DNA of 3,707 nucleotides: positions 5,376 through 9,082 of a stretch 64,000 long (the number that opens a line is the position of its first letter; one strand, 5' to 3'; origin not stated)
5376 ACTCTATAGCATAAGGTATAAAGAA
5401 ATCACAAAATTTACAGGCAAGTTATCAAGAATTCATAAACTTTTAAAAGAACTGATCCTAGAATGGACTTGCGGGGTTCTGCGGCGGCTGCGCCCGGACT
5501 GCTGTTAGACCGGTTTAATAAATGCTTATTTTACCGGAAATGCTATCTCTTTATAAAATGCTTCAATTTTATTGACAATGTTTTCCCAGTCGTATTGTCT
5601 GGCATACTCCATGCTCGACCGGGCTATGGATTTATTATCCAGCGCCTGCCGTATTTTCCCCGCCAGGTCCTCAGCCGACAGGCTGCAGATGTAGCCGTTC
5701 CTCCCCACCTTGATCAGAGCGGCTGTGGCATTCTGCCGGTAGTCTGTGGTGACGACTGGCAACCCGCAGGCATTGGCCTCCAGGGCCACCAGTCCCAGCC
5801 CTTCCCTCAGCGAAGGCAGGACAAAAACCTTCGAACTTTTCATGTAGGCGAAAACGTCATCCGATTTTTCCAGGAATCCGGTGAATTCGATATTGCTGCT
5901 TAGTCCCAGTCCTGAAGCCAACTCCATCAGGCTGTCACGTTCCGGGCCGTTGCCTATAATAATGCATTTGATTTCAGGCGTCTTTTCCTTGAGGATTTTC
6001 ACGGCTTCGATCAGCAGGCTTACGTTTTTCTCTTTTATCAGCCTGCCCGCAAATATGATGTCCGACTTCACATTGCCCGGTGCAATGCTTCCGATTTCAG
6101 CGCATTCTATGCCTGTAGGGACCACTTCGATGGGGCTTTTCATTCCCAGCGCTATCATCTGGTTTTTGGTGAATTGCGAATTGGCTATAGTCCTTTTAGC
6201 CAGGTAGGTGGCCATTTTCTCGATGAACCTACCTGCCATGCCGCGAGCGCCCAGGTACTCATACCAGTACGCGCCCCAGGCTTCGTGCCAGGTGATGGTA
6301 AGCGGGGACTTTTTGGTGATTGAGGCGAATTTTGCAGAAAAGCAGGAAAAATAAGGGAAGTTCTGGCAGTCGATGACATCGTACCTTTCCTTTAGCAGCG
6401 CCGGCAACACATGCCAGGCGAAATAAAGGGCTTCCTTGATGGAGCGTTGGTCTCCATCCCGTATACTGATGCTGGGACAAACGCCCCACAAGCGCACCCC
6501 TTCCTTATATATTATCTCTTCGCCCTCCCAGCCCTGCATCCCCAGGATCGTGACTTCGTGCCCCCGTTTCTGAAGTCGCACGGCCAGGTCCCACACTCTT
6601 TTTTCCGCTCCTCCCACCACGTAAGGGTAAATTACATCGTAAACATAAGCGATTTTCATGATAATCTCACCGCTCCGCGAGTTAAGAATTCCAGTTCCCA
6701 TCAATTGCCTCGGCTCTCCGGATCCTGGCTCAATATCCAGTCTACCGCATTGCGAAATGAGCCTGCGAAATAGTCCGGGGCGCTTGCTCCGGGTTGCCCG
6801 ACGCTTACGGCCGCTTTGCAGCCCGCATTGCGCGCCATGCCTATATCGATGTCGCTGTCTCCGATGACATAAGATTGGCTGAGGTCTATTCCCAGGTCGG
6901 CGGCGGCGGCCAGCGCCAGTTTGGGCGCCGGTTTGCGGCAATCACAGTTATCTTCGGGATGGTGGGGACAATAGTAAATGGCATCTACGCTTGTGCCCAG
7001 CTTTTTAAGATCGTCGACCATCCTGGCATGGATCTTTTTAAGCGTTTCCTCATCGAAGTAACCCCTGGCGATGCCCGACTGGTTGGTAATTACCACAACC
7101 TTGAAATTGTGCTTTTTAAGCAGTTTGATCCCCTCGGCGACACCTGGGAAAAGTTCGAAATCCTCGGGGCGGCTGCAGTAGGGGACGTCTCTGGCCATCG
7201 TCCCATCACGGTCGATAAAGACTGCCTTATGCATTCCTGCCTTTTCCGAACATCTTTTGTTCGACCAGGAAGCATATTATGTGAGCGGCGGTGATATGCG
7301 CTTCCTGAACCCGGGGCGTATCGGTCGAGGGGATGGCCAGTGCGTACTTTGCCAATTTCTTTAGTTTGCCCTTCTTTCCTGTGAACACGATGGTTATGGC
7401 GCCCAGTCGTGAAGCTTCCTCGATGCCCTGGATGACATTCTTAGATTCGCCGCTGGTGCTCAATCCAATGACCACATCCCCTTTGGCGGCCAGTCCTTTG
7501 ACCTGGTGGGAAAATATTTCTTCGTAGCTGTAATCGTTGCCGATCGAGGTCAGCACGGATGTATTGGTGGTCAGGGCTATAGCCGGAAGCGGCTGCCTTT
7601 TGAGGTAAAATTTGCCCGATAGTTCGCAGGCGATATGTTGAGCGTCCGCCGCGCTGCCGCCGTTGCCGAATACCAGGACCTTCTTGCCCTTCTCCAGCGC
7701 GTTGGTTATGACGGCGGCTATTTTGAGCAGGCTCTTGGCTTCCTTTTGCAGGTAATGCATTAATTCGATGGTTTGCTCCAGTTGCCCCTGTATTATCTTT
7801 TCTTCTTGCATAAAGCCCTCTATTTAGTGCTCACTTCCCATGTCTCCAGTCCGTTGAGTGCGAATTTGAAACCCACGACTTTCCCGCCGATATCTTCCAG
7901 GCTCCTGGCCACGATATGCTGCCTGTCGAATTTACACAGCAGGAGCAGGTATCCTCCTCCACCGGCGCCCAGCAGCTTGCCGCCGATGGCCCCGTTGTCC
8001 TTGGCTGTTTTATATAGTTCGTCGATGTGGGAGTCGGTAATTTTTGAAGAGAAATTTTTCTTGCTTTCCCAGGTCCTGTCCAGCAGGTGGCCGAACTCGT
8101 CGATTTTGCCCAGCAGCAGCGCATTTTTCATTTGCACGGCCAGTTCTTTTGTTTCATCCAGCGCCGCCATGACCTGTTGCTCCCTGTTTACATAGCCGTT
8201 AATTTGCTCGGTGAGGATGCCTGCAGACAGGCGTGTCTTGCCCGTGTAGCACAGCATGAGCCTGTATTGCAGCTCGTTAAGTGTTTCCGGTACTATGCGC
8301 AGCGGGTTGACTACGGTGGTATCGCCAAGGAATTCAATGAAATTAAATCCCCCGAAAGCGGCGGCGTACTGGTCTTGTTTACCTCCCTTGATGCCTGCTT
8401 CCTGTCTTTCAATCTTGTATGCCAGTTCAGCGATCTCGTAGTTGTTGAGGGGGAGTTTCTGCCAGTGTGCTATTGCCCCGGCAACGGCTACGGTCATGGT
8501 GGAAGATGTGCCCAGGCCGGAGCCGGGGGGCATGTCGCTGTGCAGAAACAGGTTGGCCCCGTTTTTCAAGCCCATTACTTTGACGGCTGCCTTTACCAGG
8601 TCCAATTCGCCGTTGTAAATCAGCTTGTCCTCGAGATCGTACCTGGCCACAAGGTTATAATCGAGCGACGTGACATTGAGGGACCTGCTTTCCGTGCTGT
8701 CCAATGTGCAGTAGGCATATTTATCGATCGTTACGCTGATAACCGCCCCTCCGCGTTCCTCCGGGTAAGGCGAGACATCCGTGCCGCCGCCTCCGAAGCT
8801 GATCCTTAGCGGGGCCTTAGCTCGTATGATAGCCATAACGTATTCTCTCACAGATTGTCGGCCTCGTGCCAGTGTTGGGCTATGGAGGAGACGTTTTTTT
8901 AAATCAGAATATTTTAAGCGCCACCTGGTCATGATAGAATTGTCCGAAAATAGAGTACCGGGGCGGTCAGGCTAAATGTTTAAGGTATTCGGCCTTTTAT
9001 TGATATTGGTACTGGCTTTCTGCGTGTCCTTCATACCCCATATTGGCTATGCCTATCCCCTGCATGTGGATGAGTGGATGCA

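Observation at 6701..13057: GDP-heptose precursor operon next to a GT-C membrane enzyme with a fused carbohydrate-binding domain: candidate surface-protein glycosylation machinery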

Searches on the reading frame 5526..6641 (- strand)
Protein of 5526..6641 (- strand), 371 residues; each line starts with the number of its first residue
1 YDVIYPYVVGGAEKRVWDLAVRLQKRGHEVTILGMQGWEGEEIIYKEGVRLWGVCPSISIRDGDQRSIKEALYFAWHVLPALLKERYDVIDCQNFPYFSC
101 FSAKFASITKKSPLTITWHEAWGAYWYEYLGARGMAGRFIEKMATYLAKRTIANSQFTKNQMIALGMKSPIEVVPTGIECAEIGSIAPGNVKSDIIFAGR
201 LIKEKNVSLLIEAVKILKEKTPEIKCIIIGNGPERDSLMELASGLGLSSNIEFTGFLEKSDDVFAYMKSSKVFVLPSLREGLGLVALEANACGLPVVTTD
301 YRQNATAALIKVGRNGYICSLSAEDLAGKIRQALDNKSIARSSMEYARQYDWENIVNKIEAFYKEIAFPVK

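Call 4: search_protein_families(library=pfam, proteins=[window:5526-6641:-], max_evalue=0.01)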
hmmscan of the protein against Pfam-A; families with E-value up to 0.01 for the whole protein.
window:5526-6641:- (371 aa): 6 families
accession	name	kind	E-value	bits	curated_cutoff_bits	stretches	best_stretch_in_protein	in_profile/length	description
PF00534.26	Glycos_transf_1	-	1.8e-41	142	26.4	1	193-349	16-171/172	Glycosyl transferases group 1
PF13692.12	Glyco_trans_1_4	-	1.5e-35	122.9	27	1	194-336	3-142/142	Glycosyl transferases group 1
PF13439.12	Glyco_transf_4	-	2.9e-25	89.7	28.5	1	9-181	1-169/170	Glycosyltransferase Family 4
PF13579.12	Glyco_trans_4_4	-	5.7e-17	62.9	29.7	1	10-177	1-158/158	Glycosyl transferase 4-like domain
PF20706.3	GT4-conflict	-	2.9e-12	46.7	26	1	185-299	190-311/385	Family 4 Glycosyltransferase in conflict systems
PF13524.12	Glyco_trans_1_2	-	4.5e-05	23.9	25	1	216-350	8-133/144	Glycosyl transferase-like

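Call 5: search_protein_families(library=ncbifam, proteins=[window:5526-6641:-], max_evalue=0.01)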
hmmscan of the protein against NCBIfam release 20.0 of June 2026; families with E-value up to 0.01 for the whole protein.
window:5526-6641:- (371 aa): 36 families (the best 25 are shown)
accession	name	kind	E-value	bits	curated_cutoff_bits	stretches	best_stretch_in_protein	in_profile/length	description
NF041010.1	glycosy_Agl16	equivalog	9.7e-25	87.2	575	1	130-366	116-351/352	glycosylation protein Agl16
TIGR03088.1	stp2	hypoth_equivalog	5.9e-24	84.8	409.05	1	194-363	196-370/374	TIGR03088 family PEP-CTERM/XrtA system glycosyltransferase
TIGR03999.1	thiol_BshA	equivalog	3.6e-21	75.5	273.7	1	202-366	209-373/375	N-acetyl-alpha-D-glucosaminyl L-malate synthase BshA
NF041876.1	EPS_EpsE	equivalog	6.7e-21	75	400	1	164-349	181-374/389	exopolysaccharide biosynthesis GT4 family glycosyltransferase EpsE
TIGR03449.1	mycothiol_MshA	equivalog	1.3e-19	70.4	462.5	1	195-366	223-403/406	D-inositol-3-phosphate glycosyltransferase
NF047880.1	glyco_SdgA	exception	4.2e-19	68.5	800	1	164-360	286-484/488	serine-aspartate repeat adhesin O-glycosyltransferase SdgA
TIGR02149.1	glgA_Coryne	subfamily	1.3e-18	67.3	302.4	1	8-366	14-390/391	glycogen synthase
NF047684.1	TeichurnBiosyTuaC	equivalog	4e-18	65.5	550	1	193-345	220-363/391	teichuronic acid biosynthesis protein TuaC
TIGR04047.1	MSMEG_0565_glyc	hypoth_equivalog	5.4e-18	65.2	259.85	1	202-364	203-372/373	MSMEG_0565 family glycosyltransferase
NF038295.1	EPS_HpsP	equivalog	2.4e-17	63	550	1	158-366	176-387/388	hormogonium polysaccharide biosynthesis glycosyltransferase HpsP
NF050063.1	ProtGlycPglJ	equivalog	7.3e-17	61.6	500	1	134-354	131-354/363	N-acetylgalactosamine-N,N'-diacetylbacillosaminyl-diphospho-undecaprenol 4-alpha-N-acetylgalactosaminyltransferase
TIGR04157.1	glyco_rSAM_CFB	subfamily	9.9e-17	61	400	1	195-301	230-332/406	TIGR04157 family glycosyltransferase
NF007396.0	PRK09922.1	equivalog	1.3e-16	60.5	385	1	147-365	135-345/361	lipopolysaccharide 1,6-galactosyltransferase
NF053787.1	GlcN_PG_synth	equivalog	1.8e-16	59.9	480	1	195-366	200-359/361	N-acetylglucosaminyl phosphatidylglycerol synthase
NF049988.1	MGlcDAGSynMgs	equivalog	2.2e-15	56.9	400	1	196-365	217-386/398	alpha-monoglucosyldiacylglycerol synthase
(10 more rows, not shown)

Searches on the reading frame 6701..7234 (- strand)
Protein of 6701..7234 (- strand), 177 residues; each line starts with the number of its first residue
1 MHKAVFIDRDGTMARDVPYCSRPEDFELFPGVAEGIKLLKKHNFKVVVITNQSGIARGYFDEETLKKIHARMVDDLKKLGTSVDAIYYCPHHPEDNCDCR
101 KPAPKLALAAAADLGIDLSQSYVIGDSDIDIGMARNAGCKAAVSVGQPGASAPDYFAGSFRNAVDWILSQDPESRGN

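Call 4: search_protein_families(library=pfam, proteins=[window:6701-7234:-], max_evalue=0.01)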
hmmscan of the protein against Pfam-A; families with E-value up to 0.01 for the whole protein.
window:6701-7234:- (177 aa): 7 families
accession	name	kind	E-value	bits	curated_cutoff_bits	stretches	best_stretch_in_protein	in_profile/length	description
PF00702.32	Hydrolase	-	3.5e-12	47.6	26.4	1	26-138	97-191/191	haloacid dehalogenase-like hydrolase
PF13419.12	HAD_2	-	4.8e-11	43.5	23.8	1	24-142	76-176/178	Haloacid dehalogenase-like hydrolase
PF13242.12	Hydrolase_like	-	1.9e-10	41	22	1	99-142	2-46/75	HAD-hyrolase-like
PF08645.17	PNK3P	-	2e-08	34.6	22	1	10-127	8-126/161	Polynucleotide kinase 3 phosphatase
PF13344.12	Hydrolase_6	-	3.4e-05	24.3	27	1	6-60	2-47/101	Haloacid dehalogenase-like hydrolase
PF12710.13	HAD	-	4.1e-05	24.5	27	1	29-135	86-189/189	haloacid dehalogenase-like hydrolase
PF08282.18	Hydrolase_3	-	0.0016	18.7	20.9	0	111-148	196-233/255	haloacid dehalogenase-like hydrolase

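Call 5: search_protein_families(library=ncbifam, proteins=[window:6701-7234:-], max_evalue=0.01)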
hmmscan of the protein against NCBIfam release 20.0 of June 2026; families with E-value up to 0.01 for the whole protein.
window:6701-7234:- (177 aa): 35 families (the best 25 are shown)
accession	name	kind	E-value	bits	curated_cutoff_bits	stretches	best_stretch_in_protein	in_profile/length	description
NF006506.0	PRK08942.1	equivalog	7.6e-50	169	178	1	2-145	3-149/182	D-glycero-beta-D-manno-heptose 1,7-bisphosphate 7-phosphatase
TIGR01656.1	Histidinol-ppas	subfamily_domain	1.8e-45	154.5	84.15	1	3-145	1-146/149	histidinol-phosphate phosphatase domain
TIGR00213.1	GmhB_yaeD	subfamily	1.6e-41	141.9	149.6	1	3-148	2-153/176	D-glycero-beta-D-manno-heptose 1,7-bisphosphate 7-phosphatase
TIGR01662.1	HAD-SF-IIIA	subfamily_domain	8.8e-35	119.8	44.6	1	3-142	1-136/141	HAD-IIIA family hydrolase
NF050049.1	HBPPhtaseGmhB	domain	9.1e-35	120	250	1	2-147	3-146/171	D-glycero-alpha-D-manno-heptose-1,7-bisphosphate 7-phosphatase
NF005264.0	PRK06769.1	equivalog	2.6e-32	112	217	1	2-169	4-173/175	HAD-IIIA family hydrolase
NF003937.0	PRK05446.1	equivalog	3.5e-28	98.6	443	1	2-142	3-146/355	bifunctional histidinol-phosphatase/imidazoleglycerol-phosphate dehydratase HisB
TIGR01261.1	hisB_Nterm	equivalog_domain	2.1e-26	92.4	140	1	3-141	2-143/161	histidinol-phosphatase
NF009695.0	PRK13222.1-2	equivalog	2.5e-11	43.5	225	2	96-141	145-190/226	phosphoglycolate phosphatase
TIGR01449.2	PGP_bact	equivalog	4.4e-09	36.2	180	1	95-143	135-183/213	phosphoglycolate phosphatase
TIGR01663.1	PNK-3'Pase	equivalog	4.1e-07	28.8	502.8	1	19-74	184-240/520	bifunctional polynucleotide phosphatase/kinase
TIGR03351.1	PhnX-like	hypoth_equivalog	6.1e-07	29.6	218.9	1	27-145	87-190/220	phosphonatase-like hydrolase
NF009804.0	PRK13288.1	equivalog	1.3e-06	28.1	218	1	25-143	80-180/215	pyrophosphatase PpaX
TIGR01454.1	AHBA_synth_RP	hypoth_equivalog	1.9e-06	27.7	246.65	1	96-150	126-180/205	AHBA synthesis associated protein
TIGR01664.1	DNA-3'-Pase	equivalog_domain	5.5e-06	26.4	107.65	1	24-127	38-136/167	DNA 3'-phosphatase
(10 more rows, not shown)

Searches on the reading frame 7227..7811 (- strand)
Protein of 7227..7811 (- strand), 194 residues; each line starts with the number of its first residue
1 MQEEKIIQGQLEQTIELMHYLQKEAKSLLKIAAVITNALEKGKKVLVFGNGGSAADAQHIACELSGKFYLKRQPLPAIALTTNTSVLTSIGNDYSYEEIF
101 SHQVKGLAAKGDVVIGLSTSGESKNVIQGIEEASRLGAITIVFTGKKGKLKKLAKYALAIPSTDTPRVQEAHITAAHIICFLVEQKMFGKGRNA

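Call 4: search_protein_families(library=pfam, proteins=[window:7227-7811:-], max_evalue=0.01)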
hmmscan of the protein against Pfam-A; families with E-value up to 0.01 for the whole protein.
window:7227-7811:- (194 aa): 3 families
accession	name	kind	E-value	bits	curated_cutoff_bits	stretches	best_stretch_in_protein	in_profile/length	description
PF13580.11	SIS_2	-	8.1e-28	97.6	27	1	17-145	9-138/138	SIS domain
PF01380.27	SIS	-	8.9e-12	45.4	25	1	93-165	36-109/131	SIS domain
PF00318.25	Ribosomal_S2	-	0.0014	18.4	26.1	1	21-146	35-159/216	Ribosomal protein S2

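Call 5: search_protein_families(library=ncbifam, proteins=[window:7227-7811:-], max_evalue=0.01)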
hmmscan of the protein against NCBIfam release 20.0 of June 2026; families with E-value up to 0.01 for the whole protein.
window:7227-7811:- (194 aa): 22 families
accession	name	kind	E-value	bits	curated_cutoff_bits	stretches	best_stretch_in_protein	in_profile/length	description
TIGR00441.1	gmhA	equivalog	2e-53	180.6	209.45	1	33-184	2-154/154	D-sedoheptulose 7-phosphate isomerase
NF010546.0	PRK13936.1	equivalog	4.1e-52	176.8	276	1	7-190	7-195/197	phosphoheptose isomerase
NF001628.0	PRK00414.1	equivalog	1.2e-40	139.2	265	1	5-187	4-190/192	D-sedoheptulose 7-phosphate isomerase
NF010547.0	PRK13938.1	equivalog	5.3e-37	127.4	320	1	37-189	40-193/196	D-sedoheptulose 7-phosphate isomerase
NF008138.0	PRK10886.1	equivalog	2.4e-31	109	352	1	30-189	29-192/196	DnaA initiator-associating protein DiaA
NF003915.0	PRK05441.1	subfamily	1.9e-10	40.2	168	1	4-157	24-179/300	N-acetylmuramic acid 6-phosphate etherase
NF002805.0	PRK02947.1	subfamily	8.8e-09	34.9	135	1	10-146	7-143/247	sugar isomerase domain-containing protein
NF009222.0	PRK12570.1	subfamily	3.3e-08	32.8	255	1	29-158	56-187/307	N-acetylmuramic acid 6-phosphate etherase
NF008458.0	PRK11337.1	equivalog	1.1e-07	31.1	378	1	107-170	185-249/293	MurR/RpiR family transcriptional regulator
NF040776.2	AlsR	equivalog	3.8e-07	29.3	400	1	107-169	173-236/279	transcriptional repressor AlsR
TIGR03127.2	RuMP_HxlB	equivalog_domain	4.9e-07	29.8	160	1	109-171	71-134/178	6-phospho-3-hexuloisomerase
NF041755.1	RuMP_HxlAB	equivalog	6.3e-06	25.4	500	1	109-166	287-345/391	bifunctional 3-hexulose-6-phosphate synthase/6-phospho-3-hexuloisomerase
NF006425.0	PRK08674.1-5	equivalog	1.2e-05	24.4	471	1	113-174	97-161/358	bifunctional phosphoglucose/phosphomannose isomerase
NF010701.0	PRK14101.1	equivalog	2.8e-05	22.5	920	1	106-175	511-577/638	bifunctional transcriptional regulator/glucokinase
NF012026.0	PRK15482.1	equivalog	4.7e-05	23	408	1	108-165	180-238/285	HTH-type transcriptional regulator MurR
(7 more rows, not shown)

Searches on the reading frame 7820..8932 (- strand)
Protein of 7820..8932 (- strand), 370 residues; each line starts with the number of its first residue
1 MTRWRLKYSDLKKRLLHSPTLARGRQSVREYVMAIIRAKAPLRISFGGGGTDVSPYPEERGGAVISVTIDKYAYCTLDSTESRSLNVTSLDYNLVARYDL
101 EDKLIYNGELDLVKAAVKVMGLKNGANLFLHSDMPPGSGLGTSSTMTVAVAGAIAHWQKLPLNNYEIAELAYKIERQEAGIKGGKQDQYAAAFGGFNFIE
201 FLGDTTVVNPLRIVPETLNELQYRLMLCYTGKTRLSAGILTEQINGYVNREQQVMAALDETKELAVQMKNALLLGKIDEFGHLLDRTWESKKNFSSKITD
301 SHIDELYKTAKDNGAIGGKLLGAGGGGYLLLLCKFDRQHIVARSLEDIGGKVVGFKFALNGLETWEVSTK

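Call 4: search_protein_families(library=pfam, proteins=[window:7820-8932:-], max_evalue=0.01)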
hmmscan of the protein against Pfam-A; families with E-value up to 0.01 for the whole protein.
window:7820-8932:- (370 aa): 2 families
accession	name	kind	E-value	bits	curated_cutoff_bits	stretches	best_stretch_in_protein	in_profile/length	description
PF00288.32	GHMP_kinases_N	-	1.1e-19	70.9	22.3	1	112-195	2-87/87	GHMP kinases N terminal domain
PF08544.19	GHMP_kinases_C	-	1.4e-09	38.6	21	1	271-345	4-79/85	GHMP kinases C terminal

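Call 5: search_protein_families(library=ncbifam, proteins=[window:7820-8932:-], max_evalue=0.01)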
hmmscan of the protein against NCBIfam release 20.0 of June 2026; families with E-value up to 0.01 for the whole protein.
window:7820-8932:- (370 aa): 18 families
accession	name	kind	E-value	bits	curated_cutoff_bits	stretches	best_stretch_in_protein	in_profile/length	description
NF049969.1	GlMnHpPKinHddA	equivalog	1.1e-84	284.8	600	1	35-367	2-338/338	D-glycero-D-manno-heptose 7-phosphate kinase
NF009948.0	PRK13412.1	equivalog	3.9e-41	140.7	721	2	120-334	721-936/974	bifunctional fucokinase/fucose-1-phosphate guanylyltransferase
TIGR00549.1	mevalon_kin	equivalog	7.7e-23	81.4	163.05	1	63-332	18-276/276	mevalonate kinase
NF003036.0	PRK03926.1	equivalog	1.5e-21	76.8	403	1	121-363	71-297/302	mevalonate kinase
NF003006.0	PRK03817.1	equivalog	6.5e-21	74.7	443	2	36-231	2-188/352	galactokinase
NF003705.0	PRK05322.1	equivalog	5.8e-17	61.5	385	2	60-234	38-217/388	galactokinase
TIGR00131.1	gal_kin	equivalog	3.3e-15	55.9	226.65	1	38-195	20-180/388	galactokinase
NF003472.0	PRK05101.1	equivalog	1.1e-14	54.1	499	1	38-195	23-182/382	galactokinase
NF001816.0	PRK00555.1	equivalog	6.1e-12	45.2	509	2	124-195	90-161/363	galactokinase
NF040957.1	Arch_PMK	equivalog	8.3e-10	38.7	500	1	61-334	19-288/316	phosphomevalonate kinase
TIGR00191.1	thrB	equivalog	1.1e-08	34.3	168.25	1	114-199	68-147/304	homoserine kinase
NF002288.1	PRK01212.1-4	equivalog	2.1e-08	33.6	194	1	113-325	64-259/303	homoserine kinase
TIGR01920.1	Shik_kin_archae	equivalog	1.5e-07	31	126.85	1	112-197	56-142/266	shikimate kinase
NF040725.1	panto_kin_Meth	equivalog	9.3e-05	21.5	380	1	112-195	74-152/286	pantoate kinase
TIGR00144.1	beta_RFAP_syn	subfamily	0.00012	21.4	113.5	1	112-171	67-128/325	beta-ribofuranosylaminobenzene 5'-phosphate synthase family protein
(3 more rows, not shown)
